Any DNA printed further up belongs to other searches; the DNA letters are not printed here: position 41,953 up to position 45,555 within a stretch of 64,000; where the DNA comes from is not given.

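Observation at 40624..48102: Single-polypeptide fused beta/beta-prime RNA polymerase in a phage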

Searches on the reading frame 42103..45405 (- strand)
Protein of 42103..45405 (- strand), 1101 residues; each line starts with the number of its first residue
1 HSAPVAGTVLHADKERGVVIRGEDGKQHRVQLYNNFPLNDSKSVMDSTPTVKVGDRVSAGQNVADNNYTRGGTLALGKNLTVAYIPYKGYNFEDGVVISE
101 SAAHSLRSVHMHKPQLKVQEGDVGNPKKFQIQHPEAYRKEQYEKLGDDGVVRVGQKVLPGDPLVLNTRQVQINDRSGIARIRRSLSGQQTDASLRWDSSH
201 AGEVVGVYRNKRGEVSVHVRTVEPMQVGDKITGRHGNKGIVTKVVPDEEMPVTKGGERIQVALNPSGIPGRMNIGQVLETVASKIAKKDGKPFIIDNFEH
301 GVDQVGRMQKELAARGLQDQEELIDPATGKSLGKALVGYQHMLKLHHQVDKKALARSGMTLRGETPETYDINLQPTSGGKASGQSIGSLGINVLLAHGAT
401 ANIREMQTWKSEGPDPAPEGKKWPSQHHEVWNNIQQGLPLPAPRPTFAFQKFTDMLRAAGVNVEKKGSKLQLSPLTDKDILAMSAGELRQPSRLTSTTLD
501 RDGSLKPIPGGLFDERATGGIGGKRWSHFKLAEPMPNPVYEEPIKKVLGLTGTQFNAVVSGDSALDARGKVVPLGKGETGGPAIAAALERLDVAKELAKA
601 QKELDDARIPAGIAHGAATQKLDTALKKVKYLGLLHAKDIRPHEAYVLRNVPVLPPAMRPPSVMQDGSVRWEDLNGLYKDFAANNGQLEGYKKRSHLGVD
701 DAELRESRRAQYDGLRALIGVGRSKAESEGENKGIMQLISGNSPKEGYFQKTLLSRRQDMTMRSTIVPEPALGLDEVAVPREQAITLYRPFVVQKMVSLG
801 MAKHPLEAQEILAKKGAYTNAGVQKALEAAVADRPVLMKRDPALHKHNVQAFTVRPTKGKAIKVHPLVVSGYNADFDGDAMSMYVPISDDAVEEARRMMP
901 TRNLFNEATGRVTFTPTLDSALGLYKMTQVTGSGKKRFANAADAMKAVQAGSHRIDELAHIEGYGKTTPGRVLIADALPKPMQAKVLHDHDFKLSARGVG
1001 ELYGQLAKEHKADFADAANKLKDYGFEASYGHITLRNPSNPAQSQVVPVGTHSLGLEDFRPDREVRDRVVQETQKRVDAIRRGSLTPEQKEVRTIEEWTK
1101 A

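Call 34: search_protein_representatives(protein=window:42103-45405:-)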
Query: 1101 residues. Proteins with E-value up to 0.001 (for the whole library): 15505; up to 1e-10: 8194; up to 1e-30: 2692. The best 150 are listed.
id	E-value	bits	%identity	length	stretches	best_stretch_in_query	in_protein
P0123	0.0e+00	1215.5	54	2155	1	1-1100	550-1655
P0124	0.0e+00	1199.5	53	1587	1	16-1101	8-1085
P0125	0.0e+00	1169.5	52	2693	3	241-880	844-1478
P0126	0.0e+00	1149.4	52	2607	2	1-880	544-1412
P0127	0.0e+00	1127.1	52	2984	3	230-882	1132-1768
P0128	0.0e+00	1084.1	50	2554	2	1-881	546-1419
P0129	0.0e+00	1081.8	50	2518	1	1-1101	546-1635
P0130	0.0e+00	1076.6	48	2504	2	400-1100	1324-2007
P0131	0.0e+00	1064.2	50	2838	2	232-1090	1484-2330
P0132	0.0e+00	1016.3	48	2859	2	1-745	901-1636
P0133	5.7e-297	1004.7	48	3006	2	1-882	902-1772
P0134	2.1e-292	989.6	47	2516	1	1-1098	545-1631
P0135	3.1e-289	979.1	46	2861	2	1-882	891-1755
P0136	7.5e-285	964.6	48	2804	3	225-885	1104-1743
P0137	3.5e-279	945.8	47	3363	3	232-891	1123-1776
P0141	1.0e-266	904.5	54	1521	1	1-819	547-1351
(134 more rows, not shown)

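Call 41: find_related_loci(query=window:42103-45405:-, collection=viral_contigs, flank=10000)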
Query window:42103-45405:- (1101 aa) in viral_contigs; peptide patterns used: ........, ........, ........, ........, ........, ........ (x = any residue, [..] = any of these).
153 stretches matched a pattern; 147 encode a relative of the query (tblastn E <= 1e-3); the best 80 are kept; 80 distinct loci.
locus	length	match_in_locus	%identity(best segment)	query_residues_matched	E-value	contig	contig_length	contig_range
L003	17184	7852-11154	56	1-1101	0e+0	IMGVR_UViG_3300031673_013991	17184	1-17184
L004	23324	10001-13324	53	1-1100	0e+0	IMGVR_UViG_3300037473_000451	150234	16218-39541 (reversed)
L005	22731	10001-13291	51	1-1101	0e+0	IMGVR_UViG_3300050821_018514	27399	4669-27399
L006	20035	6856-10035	53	1-1070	0e+0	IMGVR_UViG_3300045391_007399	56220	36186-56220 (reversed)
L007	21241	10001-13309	52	1-1101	0e+0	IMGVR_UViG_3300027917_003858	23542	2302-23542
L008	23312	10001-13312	54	1-1101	0e+0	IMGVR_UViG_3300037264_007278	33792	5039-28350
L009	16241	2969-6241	51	1-1101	0e+0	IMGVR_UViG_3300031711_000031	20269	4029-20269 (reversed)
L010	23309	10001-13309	50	18-1101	0e+0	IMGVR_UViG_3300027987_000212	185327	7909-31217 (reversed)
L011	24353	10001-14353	57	1-1101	0e+0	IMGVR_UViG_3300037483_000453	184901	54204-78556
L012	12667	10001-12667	54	1-907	0e+0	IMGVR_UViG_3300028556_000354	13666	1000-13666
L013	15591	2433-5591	44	1-1101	0e+0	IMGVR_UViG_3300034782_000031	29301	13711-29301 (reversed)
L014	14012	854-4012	44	1-1101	0e+0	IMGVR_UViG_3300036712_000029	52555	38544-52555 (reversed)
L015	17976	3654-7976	52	1-1101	0e+0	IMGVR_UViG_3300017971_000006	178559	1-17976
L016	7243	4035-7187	44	1-1101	0e+0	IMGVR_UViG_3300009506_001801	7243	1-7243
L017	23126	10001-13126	43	14-1101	0e+0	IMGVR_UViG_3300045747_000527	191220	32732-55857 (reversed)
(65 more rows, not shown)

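Call 84: predict_structure(alignment_id=A3)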
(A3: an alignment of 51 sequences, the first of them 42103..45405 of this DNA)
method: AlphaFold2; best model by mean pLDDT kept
length: 1101 residues; sequences in the alignment: 51
mean_pLDDT: 81.4   pTM: 0.64
mean pLDDT of the five models: 81.4, 78.1, 77.6, 77.4, 73.9
residues with pLDDT >= 90: 382; 70-90: 537; 50-70: 110; < 50: 72
segments of 3 or more residues with pLDDT < 50: 173-187, 267-271, 347-358, 378-384, 725-728, 743-763, 873-878
pLDDT, mean of each block of 10 residues (from residue 1): 91 86 90 75 77 92 85 77 89 82 86 82 84 83 90 90 84 47 49 83 87 85 83 73 91 92 60 77 90 78 88 93 91 91 64 45 57 54 55 85 69 62 75 78 76 89 79 90 92 81 80 90 90 92 90 90 88 87 92 91 78 61 85 90 92 88 75 83 89 78 85 88 53 78 41 37 68 89 83 89 82 77 91 87 77 87 81 50 79 91 84 84 92 90 91 92 93 94 93 87 92 90 92 82 82 85 86 94 92 93 82
secondary structure, 60 per line:
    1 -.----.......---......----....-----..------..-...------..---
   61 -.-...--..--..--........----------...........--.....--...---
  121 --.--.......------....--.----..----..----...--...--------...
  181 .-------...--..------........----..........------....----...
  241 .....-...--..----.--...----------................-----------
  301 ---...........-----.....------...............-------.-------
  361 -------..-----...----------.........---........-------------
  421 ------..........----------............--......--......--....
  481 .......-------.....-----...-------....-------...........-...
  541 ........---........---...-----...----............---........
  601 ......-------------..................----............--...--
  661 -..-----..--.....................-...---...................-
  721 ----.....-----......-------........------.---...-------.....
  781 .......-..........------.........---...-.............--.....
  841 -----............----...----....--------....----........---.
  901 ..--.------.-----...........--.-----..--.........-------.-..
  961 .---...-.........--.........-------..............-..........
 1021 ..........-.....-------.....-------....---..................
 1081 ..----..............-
elements in order (helices of 4 or more, strands of 3 or more residues): E7-13 E17-22 E27-30 E47-49 E64-66 E77-84 E95-99 H100-105 E108-112 E115-117 H126-132 H139-142 E162-164 E167-169 H178-181 E189-191 E202-209 E214-223 E230-233 E238-245 E261-263 H274-289 H304-314 E320-324 E331-345 E375-377 H388-396 H400-407 H427-436 H447-458 E461-466 E469-474 H477-483 E484-487 E495-499 E505-507 H515-518 E526-536 H538-548 H552-559 E563-565 E571-573 H580-589 H593-606 H620-637 H642-646 E647-653 H673-693 H701-719 H725-729 H735-740 H748-755 E766-768 E776-780 H781-787 H789-798 H805-813 H821-833 E836-840 E849-857 E862-864 H869-872 E881-884 H889-896 H918-928 H941-949 E959-961 E965-967 H969-977 H980-988 H996-1009 H1011-1030 E1032-1036 E1044-1048 H1056-1059 H1063-1082 H1087-1100

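Call 87: fold_search(model_id=the predicted structure, library=pdb)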
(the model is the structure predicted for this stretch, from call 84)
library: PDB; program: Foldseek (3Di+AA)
matches with E <= 10: 1199; with E <= 0.001: 1042
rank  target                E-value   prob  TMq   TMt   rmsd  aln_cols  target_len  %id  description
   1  9n9p_D                3.0e-32  1.00  0.30  0.29  11.6       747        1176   23  Cryo-EM structure of the Fta RNAP complex (released 2025-12-24)
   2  9gdo_D                6.4e-32  1.00  0.26  0.25  12.6       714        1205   24  Cryo-EM structure of Vibrio cholerae RNA polymerase holoenzyme bound to an ompU promoter DNA fragment (released 2025-12-17)
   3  9a4w_B                8.2e-32  1.00  0.26  0.25  13.1       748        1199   23  Integrative model of RPOA-RPOC by crosslinking MS and deep learning (released 2024-09-18)
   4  9m7y_B                1.5e-31  1.00  0.27  0.26  12.8       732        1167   22  Cryo-EM structure of gp79-dependent RNAP promoter open complex (released 2025-09-03)
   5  8x6f_D                1.7e-31  1.00  0.26  0.25  13.0       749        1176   22  Cryo-EM structure of Staphylococcus aureus sigA-dependent RNAP-promoter open complex (released 2024-06-05)
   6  9wsm_D                2.1e-31  1.00  0.27  0.23  12.2       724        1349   23  Cryo-EM structure of Sigma28-RNAP open promoter complex from Pseudomonas aeruginosa (released 2026-02-25)
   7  7mko_D                3.2e-31  1.00  0.26  0.23  12.7       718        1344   23  Escherichia coli RNA polymerase elongation complex (released 2021-06-02)
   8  9gdp_D                3.4e-31  1.00  0.27  0.25  12.4       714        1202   24  Cryo-EM structure of Vibrio cholerae RNA polymerase holoenzyme bound to an ompU promoter DNA fragment and 5-mer RNA (released 2025-12-17)
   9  9msh_J                4.1e-31  1.00  0.27  0.23  12.7       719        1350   22  de novo SigN RNA polymerase open complex (RPo) (released 2025-08-13)
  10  9n9q_G                4.1e-31  1.00  0.28  0.23  12.6       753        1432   23  Cryo-EM structure of the RNA-guided transcription complex (released 2025-12-24)
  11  4yfn_J                4.3e-31  1.00  0.27  0.27  12.3       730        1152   22  Escherichia coli RNA polymerase in complex with squaramide compound 14 (N-[3,4-dioxo-2-(4-{[4-(trifluoromethyl)benzyl] (released 2015-03-11)
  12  6xl5_D                5.9e-31  1.00  0.27  0.23  12.3       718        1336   22  Cryo-EM structure of EcmrR-RNAP-promoter open complex (EcmrR-RPo) (released 2021-04-07)
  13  7xya_D                7.6e-31  1.00  0.27  0.23  12.4       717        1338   24  The cryo-EM structure of an AlpA-loading complex (released 2022-07-20)
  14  6wmu_D                9.7e-31  1.00  0.27  0.23  12.6       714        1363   23  E. coli RNAPs70-SspA-gadA DNA complex (released 2020-11-11)
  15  5ipl_D                1.2e-30  1.00  0.27  0.25  12.5       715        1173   23  SigmaS-transcription initiation complex with 4-nt nascent RNA (released 2016-03-30)
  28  8jo2_D                3.1e-30  1.00  0.26  0.23  12.6       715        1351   23  Structural basis of transcriptional activation by the OmpR/PhoB-family response regulator PmrA (released 2023-08-30)
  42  9msg_J                6.0e-30  1.00  0.26  0.22  12.9       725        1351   22  De novo SigN RNA polymerase transcription initiation intermediate with bound SigN-RII (released 2025-08-13)
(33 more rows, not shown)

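Call 88: find_related_loci(query=window:42103-45405:-, collection=genome_contigs, flank=10000)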
Query window:42103-45405:- (1101 aa) in genome_contigs; peptide patterns used: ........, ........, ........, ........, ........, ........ (x = any residue, [..] = any of these).
54 stretches matched a pattern; 5 encode a relative of the query (tblastn E <= 1e-3); 5 distinct loci.
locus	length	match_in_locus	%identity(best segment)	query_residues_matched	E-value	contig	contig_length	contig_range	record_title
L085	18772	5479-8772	51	1-1101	0e+0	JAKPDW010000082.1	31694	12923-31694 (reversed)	MAG: Deltaproteobacteria bacterium isolate JPMR_maxbin.080 k141_193146, whole genome shotgun sequence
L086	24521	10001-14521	35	24-1088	8e-158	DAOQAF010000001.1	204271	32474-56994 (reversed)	MAG TPA_asm: Bacteroidales bacterium isolate AMR_MDS_1269 NODE_16_length_204271_cov_11.415844, whole genome shotgun sequ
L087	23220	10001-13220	33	2-928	2e-50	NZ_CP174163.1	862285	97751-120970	Mycoplasma corogypsi strain BV1 chromosome, complete genome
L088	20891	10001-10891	32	3-287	5e-28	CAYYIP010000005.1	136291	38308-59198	MAG TPA_asm: uncultured Hyphomicrobiales bacterium isolate binchicken_co39_141 genome assembly, contig: NODE_171_length_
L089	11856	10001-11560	35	2-412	3e-26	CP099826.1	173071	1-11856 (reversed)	MAG: Candidatus Shikimatogenerans bostrichidophilus isolate RDOM chromosome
